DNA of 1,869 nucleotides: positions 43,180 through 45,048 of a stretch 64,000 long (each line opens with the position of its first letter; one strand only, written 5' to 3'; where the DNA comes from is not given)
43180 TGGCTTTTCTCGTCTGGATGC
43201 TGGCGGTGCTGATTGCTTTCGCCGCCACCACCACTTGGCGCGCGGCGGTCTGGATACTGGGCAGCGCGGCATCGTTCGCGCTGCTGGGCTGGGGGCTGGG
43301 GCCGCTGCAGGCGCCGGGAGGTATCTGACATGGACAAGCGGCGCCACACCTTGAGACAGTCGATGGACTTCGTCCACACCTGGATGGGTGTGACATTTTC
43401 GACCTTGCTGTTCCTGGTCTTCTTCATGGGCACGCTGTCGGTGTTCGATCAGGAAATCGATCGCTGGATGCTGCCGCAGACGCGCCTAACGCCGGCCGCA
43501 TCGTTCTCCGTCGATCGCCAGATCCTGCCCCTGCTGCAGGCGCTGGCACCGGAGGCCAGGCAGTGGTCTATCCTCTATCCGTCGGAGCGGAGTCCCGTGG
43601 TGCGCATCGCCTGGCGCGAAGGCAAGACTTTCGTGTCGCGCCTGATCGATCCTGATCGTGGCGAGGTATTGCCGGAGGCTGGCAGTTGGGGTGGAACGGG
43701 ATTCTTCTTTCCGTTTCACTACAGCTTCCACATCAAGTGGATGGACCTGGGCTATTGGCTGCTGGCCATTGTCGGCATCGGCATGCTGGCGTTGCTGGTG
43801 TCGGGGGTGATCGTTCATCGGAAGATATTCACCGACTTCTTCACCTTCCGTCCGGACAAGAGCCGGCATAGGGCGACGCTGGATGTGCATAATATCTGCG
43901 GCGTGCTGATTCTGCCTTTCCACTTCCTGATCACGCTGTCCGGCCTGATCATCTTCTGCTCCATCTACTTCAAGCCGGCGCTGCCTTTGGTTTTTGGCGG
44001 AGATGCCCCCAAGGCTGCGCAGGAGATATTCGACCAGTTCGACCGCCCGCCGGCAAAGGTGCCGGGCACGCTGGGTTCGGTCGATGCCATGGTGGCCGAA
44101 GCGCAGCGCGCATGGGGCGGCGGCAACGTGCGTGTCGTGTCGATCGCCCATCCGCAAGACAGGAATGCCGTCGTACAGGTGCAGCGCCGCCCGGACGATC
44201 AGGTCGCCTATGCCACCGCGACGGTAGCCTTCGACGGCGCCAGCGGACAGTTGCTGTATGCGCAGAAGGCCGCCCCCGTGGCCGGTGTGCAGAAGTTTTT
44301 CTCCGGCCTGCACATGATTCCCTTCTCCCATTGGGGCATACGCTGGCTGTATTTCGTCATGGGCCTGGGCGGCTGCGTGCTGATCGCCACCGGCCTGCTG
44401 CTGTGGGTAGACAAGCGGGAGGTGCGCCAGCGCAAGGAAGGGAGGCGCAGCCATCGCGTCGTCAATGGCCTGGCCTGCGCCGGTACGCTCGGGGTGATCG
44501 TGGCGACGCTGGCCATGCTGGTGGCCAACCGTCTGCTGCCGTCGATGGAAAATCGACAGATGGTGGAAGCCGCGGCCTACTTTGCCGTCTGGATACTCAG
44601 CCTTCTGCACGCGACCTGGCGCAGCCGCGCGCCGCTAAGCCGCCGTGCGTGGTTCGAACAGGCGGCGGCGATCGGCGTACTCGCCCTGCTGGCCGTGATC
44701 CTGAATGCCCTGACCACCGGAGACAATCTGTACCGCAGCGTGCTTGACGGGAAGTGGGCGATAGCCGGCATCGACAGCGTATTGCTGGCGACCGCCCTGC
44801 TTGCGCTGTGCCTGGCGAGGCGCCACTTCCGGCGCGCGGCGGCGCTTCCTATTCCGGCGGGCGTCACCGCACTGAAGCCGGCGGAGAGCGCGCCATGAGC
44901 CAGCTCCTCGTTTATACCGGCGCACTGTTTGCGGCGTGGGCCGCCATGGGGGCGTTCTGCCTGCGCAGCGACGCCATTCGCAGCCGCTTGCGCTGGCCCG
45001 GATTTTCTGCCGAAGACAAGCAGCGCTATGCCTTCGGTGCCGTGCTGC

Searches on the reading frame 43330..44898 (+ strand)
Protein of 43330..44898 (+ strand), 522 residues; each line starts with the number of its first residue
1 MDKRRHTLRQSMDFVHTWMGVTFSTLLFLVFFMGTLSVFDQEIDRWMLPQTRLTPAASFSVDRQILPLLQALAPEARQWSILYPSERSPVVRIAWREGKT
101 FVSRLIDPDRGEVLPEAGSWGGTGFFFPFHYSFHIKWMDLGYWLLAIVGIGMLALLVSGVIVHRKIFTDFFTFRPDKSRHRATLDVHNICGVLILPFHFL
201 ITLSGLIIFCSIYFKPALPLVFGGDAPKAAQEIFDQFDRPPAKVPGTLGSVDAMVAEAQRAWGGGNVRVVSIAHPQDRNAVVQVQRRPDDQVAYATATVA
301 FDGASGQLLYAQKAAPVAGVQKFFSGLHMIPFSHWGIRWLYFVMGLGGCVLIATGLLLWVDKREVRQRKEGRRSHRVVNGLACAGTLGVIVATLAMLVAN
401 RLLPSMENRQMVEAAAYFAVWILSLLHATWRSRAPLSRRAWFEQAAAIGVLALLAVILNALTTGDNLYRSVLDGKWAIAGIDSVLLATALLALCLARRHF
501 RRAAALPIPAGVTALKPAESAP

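Call 66: search_protein_families(library=pfam, proteins=[window:43330-44898:+], max_evalue=0.001)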
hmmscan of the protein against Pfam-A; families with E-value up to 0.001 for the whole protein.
window:43330-44898:+ (522 aa): 1 family
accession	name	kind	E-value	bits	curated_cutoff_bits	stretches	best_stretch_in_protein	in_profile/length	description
PF03929.21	PepSY_TM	-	4.1e-57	194.7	28.8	1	15-362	3-295/295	PepSY-associated TM region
